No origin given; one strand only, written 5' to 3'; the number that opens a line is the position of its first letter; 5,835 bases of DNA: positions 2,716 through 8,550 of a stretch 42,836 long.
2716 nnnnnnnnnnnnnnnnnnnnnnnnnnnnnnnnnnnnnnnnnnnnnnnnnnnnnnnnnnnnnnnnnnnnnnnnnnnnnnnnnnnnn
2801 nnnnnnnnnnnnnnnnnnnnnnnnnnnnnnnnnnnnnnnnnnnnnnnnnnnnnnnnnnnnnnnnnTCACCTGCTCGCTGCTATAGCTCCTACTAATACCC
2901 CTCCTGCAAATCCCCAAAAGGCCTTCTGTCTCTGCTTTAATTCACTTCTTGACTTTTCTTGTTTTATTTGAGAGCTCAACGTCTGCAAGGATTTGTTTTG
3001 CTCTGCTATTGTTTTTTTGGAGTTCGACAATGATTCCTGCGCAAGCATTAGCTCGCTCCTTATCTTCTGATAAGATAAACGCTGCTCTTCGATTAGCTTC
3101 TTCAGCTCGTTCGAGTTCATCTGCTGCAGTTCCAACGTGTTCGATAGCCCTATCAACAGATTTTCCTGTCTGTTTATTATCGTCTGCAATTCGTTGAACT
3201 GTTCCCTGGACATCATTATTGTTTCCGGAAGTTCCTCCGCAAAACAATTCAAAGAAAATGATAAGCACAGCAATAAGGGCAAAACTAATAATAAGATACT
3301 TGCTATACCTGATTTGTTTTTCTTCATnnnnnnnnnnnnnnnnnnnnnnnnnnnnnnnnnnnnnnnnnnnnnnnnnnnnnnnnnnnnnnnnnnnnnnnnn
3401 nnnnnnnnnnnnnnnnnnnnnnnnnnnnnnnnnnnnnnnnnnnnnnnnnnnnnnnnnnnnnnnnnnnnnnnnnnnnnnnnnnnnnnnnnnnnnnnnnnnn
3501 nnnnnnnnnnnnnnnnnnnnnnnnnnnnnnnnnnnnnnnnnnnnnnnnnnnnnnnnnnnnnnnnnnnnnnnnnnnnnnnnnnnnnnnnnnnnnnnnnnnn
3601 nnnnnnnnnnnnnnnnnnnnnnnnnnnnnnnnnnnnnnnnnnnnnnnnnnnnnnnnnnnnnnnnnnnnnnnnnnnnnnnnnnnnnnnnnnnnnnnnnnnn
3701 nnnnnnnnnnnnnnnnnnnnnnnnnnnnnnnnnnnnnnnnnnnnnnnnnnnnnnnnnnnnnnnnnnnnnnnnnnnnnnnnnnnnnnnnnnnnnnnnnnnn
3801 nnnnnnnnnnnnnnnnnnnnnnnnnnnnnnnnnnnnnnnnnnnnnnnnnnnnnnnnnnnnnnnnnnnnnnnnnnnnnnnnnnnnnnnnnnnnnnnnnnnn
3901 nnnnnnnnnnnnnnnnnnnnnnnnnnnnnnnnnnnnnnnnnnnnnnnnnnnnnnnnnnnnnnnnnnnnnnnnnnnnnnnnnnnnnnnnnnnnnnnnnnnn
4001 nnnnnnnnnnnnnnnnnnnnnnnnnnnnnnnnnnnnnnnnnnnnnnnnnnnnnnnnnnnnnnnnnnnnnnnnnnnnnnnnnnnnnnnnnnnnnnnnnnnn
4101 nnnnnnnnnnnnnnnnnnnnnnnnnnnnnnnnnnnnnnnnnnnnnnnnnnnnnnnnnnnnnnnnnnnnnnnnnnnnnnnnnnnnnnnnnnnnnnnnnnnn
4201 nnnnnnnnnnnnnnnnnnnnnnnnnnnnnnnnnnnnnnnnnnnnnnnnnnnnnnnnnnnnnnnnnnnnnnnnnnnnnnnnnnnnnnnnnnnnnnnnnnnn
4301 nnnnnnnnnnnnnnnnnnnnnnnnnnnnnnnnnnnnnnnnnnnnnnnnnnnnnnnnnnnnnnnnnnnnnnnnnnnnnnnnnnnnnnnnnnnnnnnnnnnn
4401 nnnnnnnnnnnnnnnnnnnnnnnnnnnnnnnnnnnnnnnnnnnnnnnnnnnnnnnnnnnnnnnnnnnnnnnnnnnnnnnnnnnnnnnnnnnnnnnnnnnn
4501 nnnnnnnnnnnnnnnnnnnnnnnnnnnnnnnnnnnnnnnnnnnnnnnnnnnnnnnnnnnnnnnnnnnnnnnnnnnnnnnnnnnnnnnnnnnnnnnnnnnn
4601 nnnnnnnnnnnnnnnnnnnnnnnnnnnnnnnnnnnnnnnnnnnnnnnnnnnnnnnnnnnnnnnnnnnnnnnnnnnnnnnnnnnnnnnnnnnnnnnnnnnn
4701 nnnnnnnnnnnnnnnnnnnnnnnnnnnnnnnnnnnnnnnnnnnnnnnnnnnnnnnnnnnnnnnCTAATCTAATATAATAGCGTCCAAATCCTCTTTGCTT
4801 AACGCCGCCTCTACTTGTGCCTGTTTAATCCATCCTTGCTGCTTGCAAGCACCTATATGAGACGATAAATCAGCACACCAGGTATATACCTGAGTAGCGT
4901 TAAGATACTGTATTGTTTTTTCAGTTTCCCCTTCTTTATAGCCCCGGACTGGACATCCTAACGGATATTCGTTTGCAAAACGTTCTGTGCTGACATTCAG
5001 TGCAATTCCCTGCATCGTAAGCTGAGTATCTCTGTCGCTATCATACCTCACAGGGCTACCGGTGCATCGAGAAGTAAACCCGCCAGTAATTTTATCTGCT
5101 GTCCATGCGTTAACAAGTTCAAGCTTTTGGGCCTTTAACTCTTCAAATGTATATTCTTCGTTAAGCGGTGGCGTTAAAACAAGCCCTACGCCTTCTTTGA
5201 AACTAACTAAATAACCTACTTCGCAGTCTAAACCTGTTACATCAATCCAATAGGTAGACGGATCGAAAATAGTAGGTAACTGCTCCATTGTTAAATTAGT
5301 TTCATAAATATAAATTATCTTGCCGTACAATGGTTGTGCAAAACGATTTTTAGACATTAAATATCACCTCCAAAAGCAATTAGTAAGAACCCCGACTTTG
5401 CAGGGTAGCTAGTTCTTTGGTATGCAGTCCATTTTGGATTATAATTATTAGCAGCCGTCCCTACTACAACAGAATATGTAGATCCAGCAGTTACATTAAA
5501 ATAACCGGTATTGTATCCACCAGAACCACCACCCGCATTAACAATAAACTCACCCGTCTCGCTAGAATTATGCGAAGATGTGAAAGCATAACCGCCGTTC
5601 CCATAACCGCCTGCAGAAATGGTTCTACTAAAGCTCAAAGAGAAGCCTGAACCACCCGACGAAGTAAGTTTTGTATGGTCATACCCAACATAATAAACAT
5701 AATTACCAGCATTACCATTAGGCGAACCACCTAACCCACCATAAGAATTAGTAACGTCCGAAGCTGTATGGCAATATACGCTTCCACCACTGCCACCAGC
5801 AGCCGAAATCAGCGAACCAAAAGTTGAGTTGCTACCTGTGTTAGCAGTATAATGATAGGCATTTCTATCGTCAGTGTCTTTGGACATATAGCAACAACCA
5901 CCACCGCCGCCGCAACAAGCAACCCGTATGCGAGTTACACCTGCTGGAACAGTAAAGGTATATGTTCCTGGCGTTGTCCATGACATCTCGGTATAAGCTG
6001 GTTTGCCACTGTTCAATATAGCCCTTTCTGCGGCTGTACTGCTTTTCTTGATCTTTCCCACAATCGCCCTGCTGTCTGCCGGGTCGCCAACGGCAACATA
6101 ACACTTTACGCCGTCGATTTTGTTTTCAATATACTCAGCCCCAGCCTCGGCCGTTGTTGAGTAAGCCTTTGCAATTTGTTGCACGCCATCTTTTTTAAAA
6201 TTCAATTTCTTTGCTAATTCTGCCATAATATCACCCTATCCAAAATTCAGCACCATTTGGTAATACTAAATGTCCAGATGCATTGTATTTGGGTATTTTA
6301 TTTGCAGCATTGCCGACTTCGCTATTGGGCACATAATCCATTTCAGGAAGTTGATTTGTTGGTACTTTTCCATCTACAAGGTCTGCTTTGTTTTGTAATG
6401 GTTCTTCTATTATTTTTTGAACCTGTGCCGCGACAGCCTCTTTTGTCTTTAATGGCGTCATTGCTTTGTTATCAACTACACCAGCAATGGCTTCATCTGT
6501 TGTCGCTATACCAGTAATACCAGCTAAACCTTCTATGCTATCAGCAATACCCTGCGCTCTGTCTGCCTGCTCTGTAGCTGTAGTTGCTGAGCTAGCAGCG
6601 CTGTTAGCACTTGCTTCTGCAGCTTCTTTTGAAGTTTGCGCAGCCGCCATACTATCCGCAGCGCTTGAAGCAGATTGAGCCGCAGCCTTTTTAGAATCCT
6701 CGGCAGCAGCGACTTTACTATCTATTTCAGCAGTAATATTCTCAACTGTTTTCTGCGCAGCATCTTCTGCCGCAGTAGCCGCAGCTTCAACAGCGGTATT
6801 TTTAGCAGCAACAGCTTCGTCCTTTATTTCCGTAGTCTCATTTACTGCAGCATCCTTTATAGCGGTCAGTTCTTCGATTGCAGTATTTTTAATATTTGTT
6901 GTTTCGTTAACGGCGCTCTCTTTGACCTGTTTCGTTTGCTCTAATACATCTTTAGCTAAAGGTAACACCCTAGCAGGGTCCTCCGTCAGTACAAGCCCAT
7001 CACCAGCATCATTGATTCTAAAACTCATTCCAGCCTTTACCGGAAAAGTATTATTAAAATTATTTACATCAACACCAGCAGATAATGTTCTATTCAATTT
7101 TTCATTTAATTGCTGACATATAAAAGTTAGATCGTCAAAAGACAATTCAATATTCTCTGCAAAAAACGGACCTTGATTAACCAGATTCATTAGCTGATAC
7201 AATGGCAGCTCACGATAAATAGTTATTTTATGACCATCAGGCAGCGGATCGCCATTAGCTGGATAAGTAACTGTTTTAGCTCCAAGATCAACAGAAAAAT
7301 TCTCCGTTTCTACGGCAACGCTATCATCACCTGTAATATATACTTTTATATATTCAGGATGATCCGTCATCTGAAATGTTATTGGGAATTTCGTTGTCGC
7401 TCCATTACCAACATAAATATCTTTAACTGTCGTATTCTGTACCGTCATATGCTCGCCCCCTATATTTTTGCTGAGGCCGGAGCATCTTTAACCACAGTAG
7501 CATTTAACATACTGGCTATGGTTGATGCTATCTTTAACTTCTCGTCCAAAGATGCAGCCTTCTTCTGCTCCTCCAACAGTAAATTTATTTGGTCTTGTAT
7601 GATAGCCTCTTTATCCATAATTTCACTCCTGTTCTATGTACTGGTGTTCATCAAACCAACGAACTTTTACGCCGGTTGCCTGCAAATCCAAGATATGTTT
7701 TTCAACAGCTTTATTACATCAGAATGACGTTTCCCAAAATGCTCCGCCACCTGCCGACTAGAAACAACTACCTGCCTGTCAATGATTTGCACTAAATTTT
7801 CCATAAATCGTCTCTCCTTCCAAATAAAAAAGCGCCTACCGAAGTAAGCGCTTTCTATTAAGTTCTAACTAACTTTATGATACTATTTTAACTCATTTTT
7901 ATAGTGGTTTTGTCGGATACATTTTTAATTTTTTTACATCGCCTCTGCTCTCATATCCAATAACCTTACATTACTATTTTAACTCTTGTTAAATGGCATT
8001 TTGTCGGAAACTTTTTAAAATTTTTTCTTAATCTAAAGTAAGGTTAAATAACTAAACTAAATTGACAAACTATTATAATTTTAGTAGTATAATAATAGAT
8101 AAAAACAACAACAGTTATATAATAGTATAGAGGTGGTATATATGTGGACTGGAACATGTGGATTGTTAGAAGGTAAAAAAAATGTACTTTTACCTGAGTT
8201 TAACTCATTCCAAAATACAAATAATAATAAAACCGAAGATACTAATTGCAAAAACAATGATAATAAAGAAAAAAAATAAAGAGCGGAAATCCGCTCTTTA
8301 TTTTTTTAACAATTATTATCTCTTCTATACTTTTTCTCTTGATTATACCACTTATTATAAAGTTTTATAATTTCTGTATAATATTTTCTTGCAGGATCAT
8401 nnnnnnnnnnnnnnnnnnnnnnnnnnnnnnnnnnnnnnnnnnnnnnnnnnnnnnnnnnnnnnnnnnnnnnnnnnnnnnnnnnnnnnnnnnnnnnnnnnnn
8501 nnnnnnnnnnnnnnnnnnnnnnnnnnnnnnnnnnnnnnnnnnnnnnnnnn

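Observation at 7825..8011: Duplicated late-leader architecture: conserved box followed by a UUCG-hairpin terminator directly in front of late gene blocks (partner locus 29100-29532)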

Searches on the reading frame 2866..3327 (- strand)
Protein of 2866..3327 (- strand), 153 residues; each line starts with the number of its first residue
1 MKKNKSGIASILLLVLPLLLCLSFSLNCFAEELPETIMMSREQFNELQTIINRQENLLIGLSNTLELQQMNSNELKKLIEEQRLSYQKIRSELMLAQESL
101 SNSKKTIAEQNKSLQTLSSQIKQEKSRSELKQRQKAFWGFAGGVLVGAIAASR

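Call 68: search_protein_families(library=phrogs, proteins=[window:2866-3327:-], max_evalue=0.001)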
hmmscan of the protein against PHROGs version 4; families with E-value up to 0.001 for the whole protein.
window:2866-3327:- (153 aa): 0 families

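Call 107: search_protein_families(library=padloc, proteins=[window:2866-3327:-], max_evalue=0.01)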
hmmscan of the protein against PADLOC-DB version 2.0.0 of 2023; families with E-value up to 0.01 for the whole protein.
window:2866-3327:- (153 aa): 2 families
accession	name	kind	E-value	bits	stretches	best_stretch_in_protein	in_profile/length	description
PDLC00259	LmuB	-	0.0075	13.1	1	39-128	188-277/588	AAA ATPase domain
PDLC03843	LeoC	-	0.0099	14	0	53-150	97-199/207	-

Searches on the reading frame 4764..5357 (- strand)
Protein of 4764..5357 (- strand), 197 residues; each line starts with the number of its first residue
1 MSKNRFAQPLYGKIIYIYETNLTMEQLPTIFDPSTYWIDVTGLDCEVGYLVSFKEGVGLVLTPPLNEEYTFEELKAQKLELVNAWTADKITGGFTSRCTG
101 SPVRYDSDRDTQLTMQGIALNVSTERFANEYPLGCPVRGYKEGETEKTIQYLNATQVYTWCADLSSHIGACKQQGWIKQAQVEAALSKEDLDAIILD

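Call 68: search_protein_families(library=phrogs, proteins=[window:4764-5357:-], max_evalue=0.001)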
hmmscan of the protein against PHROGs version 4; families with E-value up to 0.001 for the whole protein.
window:4764-5357:- (197 aa): 1 family
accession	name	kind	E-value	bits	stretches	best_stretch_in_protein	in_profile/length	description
phrog_1348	-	tail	6.7e-13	49.9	1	66-195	54-174/224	tail fiber protein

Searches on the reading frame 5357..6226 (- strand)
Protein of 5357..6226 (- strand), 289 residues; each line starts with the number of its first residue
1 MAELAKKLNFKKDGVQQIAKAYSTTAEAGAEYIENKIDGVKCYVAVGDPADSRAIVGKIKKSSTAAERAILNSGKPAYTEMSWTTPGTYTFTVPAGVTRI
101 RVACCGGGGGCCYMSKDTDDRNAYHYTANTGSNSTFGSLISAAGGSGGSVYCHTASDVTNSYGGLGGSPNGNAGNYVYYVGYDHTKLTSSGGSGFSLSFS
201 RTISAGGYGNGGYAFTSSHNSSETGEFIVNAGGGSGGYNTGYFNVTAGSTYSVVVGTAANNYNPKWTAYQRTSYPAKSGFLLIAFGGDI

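Call 10: search_protein_families(library=pfam, proteins=[window:5357-6226:-], max_evalue=0.01)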
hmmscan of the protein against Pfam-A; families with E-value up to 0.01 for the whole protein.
window:5357-6226:- (289 aa): 1 family
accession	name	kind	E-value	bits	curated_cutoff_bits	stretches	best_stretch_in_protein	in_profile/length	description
PF21722.4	Gly_rich_2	-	6.8e-06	26.7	24.3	1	84-110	1-27/226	Glycine-rich domain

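Call 11: search_protein_families(library=phrogs, proteins=[window:5357-6226:-], max_evalue=0.01)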
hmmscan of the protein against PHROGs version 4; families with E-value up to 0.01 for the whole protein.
window:5357-6226:- (289 aa): 3 families
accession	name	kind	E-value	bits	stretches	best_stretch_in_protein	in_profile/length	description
phrog_863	-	tail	5.8e-08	33.1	1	63-110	381-430/690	tail fiber assembly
phrog_4474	-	unknown function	6.2e-07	30.1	1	73-111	145-183/407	-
phrog_416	-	tail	0.001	19.9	1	58-110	145-197/350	minor tail protein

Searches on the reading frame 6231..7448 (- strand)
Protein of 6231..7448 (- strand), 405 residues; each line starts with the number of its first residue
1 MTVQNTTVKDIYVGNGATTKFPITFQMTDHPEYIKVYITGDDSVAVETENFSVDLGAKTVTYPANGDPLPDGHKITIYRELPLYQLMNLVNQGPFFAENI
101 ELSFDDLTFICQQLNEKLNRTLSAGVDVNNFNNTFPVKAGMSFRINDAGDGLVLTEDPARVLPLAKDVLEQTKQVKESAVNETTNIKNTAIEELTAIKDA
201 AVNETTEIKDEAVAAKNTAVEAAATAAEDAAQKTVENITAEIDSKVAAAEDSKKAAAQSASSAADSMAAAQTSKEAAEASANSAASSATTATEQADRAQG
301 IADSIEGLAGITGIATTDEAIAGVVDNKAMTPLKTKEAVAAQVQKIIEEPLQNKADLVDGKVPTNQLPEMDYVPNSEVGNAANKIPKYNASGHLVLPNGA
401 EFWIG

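Call 10: search_protein_families(library=pfam, proteins=[window:6231-7448:-], max_evalue=0.01)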
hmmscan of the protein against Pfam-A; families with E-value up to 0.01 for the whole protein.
window:6231-7448:- (405 aa): 1 family
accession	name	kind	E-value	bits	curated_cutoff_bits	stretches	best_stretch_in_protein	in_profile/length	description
PF04163.17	Tht1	-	0.0058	15.9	21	1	99-258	196-344/595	Tht1-like nuclear fusion protein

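Call 11: search_protein_families(library=phrogs, proteins=[window:6231-7448:-], max_evalue=0.01)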
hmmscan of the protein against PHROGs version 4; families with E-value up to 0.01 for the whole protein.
window:6231-7448:- (405 aa): 23 families
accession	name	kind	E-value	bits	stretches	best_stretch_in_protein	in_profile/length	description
phrog_1640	-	tail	2e-19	71.2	1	1-123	1-126/765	tail protein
phrog_13893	-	tail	1.1e-13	51.4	1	1-122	1-125/648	tail protein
phrog_36601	-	tail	1.1e-13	51.3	1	1-132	15-149/1084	tail fiber protein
phrog_32960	-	unknown function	7e-13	48.7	1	1-131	1-134/762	-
phrog_8649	-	unknown function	7.4e-13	49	1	1-134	1-137/743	-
phrog_30017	-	unknown function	1.3e-12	47.5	1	1-186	1-180/1025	-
phrog_6518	-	tail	4.1e-12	46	1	7-131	4-128/793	tail fiber protein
phrog_17220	-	unknown function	3.7e-11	43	1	1-115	1-118/868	-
phrog_38237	-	unknown function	7.3e-11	42.1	1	1-132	1-135/697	-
phrog_28871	-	unknown function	2.4e-08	33.2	1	1-113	1-109/946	-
phrog_5510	-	tail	3.5e-08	33.3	1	1-115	1-118/789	tail fiber protein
phrog_5662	-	tail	8.9e-08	31.9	1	1-124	1-127/729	tail fiber protein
phrog_4242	-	tail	5.8e-07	30.2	1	170-344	173-351/628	tail fiber protein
phrog_1171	-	tail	1.4e-06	28.1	1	9-125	9-131/954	tail spike protein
phrog_26941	-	tail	1.7e-06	28.1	1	191-372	124-304/603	tail protein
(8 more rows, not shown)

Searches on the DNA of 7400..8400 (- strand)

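Call 9: search_dna_similar(query=window:7400-8400:-, collection=phages, mode=distant, max_rows=30)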
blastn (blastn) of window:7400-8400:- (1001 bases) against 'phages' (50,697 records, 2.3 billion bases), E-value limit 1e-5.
No match.

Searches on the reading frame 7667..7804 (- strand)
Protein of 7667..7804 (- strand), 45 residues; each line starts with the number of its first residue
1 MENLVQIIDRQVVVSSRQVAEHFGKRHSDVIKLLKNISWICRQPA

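Call 10: search_protein_families(library=pfam, proteins=[window:7667-7804:-], max_evalue=0.01)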
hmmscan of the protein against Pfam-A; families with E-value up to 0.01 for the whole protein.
window:7667-7804:- (45 aa): 1 family
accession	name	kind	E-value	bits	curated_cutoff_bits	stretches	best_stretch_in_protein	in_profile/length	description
PF09669.15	Phage_pRha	-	1e-05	26.4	29.9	1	14-37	1-24/91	Phage regulatory protein Rha (Phage_pRha)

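Call 11: search_protein_families(library=phrogs, proteins=[window:7667-7804:-], max_evalue=0.01)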
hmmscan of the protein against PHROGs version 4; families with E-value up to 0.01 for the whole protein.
window:7667-7804:- (45 aa): 10 families
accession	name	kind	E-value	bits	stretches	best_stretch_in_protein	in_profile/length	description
phrog_518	-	transcription regulation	3.3e-10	40.9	1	1-37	11-47/268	Rha-like transcriptional regulator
phrog_15204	-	transcription regulation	8.1e-09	36.1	1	3-37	26-60/79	anti-repressor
phrog_373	-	transcription regulation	2.7e-08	34.5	1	1-37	87-123/373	anti-repressor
phrog_995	-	transcription regulation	5.1e-07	30.4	1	4-37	111-144/307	transcriptional regulator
phrog_18886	-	unknown function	9.1e-07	29.6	1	2-38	7-43/269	-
phrog_821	-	transcription regulation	5.3e-06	27.1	1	5-37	155-187/324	transcriptional regulator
phrog_2657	-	transcription regulation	6.6e-06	26.6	1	1-37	11-47/243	transcriptional regulator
phrog_63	-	transcription regulation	6.2e-05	23.5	1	1-35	120-154/431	anti-repressor Ant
phrog_8235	-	transcription regulation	0.0057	17.3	1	3-35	3-34/219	anti-repressor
phrog_32770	-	unknown function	0.01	16.7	0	9-31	19-41/41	-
